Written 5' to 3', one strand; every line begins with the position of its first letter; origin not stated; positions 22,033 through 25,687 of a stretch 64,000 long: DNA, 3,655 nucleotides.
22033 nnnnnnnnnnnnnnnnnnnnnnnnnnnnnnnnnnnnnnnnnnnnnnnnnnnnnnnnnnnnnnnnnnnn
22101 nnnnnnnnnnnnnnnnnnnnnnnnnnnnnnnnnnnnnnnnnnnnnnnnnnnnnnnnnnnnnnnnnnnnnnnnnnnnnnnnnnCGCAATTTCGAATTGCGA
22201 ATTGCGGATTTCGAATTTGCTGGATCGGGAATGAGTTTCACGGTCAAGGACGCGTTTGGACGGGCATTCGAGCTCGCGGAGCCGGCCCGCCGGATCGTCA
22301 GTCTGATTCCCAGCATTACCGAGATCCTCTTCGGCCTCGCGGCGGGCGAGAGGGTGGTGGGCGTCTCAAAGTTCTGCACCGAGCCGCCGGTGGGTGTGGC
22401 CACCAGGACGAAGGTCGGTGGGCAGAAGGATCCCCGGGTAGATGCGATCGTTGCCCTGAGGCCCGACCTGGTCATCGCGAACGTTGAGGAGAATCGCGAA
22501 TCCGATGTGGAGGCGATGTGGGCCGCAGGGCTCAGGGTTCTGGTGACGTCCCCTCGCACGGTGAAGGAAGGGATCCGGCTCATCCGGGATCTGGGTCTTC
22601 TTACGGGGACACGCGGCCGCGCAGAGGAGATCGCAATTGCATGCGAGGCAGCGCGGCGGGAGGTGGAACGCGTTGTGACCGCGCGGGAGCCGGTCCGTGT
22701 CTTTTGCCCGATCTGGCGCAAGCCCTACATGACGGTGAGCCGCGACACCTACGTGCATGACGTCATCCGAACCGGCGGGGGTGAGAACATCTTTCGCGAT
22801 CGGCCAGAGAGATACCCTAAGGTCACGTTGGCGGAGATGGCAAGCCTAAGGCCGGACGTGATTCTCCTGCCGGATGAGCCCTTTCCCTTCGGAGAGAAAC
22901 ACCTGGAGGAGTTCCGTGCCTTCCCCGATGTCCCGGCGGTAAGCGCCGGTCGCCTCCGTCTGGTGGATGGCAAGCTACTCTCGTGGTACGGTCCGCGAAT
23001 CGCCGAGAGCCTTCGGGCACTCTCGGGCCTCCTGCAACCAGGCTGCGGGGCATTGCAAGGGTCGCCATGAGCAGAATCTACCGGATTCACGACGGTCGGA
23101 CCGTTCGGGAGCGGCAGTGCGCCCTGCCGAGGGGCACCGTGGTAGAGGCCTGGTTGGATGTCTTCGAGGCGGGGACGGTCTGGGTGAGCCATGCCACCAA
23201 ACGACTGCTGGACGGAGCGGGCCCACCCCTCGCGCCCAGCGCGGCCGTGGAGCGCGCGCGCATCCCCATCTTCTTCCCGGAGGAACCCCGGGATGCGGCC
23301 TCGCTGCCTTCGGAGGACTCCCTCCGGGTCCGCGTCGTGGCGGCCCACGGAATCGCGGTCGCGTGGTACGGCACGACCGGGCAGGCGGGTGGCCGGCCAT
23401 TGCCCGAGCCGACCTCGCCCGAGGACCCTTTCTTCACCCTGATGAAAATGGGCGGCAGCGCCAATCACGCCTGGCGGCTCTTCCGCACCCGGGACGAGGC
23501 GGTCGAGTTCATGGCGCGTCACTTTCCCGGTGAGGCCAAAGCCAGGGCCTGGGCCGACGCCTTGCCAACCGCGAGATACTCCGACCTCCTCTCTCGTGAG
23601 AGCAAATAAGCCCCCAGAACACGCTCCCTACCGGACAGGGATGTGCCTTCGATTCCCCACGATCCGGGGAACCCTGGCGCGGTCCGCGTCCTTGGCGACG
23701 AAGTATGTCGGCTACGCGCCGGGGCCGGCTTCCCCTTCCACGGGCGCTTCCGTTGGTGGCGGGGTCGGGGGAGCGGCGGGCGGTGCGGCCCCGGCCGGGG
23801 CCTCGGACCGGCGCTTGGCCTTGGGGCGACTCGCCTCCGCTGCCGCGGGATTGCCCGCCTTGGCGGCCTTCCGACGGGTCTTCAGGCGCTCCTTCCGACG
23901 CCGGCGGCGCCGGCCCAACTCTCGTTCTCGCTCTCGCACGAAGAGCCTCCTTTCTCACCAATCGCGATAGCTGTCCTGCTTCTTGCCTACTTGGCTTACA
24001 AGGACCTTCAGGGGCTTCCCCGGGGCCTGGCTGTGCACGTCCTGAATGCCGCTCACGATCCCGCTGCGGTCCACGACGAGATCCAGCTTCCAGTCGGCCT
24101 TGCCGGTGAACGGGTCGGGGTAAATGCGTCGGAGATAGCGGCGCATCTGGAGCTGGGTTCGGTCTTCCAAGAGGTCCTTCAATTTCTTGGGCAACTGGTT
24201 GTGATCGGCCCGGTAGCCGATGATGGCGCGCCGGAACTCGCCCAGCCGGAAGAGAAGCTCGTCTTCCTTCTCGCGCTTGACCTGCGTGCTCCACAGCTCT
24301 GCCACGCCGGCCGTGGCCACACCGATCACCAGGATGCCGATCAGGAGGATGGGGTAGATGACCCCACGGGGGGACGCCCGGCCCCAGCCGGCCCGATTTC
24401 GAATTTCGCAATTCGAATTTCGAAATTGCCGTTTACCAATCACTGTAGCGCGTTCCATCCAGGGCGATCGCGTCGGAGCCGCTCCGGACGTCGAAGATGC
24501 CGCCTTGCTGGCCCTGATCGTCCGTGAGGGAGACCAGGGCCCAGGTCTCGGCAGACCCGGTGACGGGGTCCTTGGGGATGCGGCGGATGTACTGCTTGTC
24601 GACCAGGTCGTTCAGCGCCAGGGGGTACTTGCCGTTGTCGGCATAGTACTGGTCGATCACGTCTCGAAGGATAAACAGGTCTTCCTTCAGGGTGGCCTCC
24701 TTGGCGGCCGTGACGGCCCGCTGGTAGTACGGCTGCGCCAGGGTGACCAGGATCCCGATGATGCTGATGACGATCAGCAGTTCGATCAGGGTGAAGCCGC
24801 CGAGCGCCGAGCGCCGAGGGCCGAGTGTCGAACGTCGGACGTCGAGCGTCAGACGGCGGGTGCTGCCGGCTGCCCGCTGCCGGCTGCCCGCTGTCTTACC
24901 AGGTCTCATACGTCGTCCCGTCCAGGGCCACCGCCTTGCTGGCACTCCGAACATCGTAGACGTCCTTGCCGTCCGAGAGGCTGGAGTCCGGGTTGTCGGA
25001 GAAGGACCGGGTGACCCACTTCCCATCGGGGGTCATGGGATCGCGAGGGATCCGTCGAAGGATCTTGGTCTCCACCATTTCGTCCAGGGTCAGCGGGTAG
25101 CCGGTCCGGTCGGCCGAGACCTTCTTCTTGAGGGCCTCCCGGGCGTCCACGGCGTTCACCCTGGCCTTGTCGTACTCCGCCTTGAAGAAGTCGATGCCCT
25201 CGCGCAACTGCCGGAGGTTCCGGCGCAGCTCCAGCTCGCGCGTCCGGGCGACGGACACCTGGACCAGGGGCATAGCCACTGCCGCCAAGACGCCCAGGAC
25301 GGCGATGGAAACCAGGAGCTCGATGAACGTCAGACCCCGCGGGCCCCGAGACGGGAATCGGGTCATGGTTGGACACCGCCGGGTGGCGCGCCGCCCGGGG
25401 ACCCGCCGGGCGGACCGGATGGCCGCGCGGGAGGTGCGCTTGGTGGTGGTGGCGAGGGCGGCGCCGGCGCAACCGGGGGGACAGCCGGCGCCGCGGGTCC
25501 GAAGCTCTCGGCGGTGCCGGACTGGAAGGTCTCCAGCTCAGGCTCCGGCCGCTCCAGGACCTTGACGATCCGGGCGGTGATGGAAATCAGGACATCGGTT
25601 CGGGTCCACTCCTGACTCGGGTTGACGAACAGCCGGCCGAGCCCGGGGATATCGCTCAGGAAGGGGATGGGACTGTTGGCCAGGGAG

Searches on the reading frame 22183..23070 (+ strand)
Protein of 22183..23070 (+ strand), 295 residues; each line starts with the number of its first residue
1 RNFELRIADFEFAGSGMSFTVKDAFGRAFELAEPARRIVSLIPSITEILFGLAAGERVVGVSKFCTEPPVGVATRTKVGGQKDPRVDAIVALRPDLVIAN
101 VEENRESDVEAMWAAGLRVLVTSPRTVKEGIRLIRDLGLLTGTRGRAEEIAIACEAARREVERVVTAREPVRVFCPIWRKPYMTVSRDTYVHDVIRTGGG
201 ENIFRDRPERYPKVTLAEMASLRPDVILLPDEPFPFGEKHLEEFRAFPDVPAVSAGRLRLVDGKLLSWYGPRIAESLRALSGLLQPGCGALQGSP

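Call 58: search_protein_families(library=pfam, max_evalue=0.001, proteins=[window:22183-23070:+])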
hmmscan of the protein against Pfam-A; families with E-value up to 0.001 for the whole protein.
window:22183-23070:+ (295 aa): 1 family
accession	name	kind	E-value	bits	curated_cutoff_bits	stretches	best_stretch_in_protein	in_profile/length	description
PF01497.23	Peripla_BP_2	-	7.3e-20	71.8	27.5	1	38-262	1-232/235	Periplasmic binding protein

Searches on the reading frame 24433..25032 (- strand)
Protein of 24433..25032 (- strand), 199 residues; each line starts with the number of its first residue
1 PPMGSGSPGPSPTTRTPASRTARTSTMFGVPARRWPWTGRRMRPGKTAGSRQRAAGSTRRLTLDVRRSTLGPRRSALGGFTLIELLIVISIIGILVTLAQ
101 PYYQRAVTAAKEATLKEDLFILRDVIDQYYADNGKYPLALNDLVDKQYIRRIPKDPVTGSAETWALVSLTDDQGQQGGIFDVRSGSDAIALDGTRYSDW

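Call 27: search_protein_families(library=pfam, max_evalue=0.0001, proteins=[window:24433-25032:-])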
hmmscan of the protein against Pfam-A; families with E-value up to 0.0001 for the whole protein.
window:24433-25032:- (199 aa): 1 family
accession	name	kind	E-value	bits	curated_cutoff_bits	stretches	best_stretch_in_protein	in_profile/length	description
PF07963.17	N_methyl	-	3.7e-06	26.7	21.2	1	78-99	5-26/27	Prokaryotic N-terminal methylation motif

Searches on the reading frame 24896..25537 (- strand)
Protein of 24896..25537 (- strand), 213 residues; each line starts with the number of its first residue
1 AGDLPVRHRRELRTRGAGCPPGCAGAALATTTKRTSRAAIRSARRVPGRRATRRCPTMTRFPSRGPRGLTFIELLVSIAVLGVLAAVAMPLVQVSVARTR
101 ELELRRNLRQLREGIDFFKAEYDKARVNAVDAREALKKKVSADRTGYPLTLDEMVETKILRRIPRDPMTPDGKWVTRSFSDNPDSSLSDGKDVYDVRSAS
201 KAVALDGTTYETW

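Call 27: search_protein_families(library=pfam, max_evalue=0.0001, proteins=[window:24896-25537:-])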
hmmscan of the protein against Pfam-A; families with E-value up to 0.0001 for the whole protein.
window:24896-25537:- (213 aa): 1 family
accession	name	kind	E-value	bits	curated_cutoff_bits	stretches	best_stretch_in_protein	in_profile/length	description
PF07963.17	N_methyl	-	3.7e-06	26.7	21.2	1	67-89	5-27/27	Prokaryotic N-terminal methylation motif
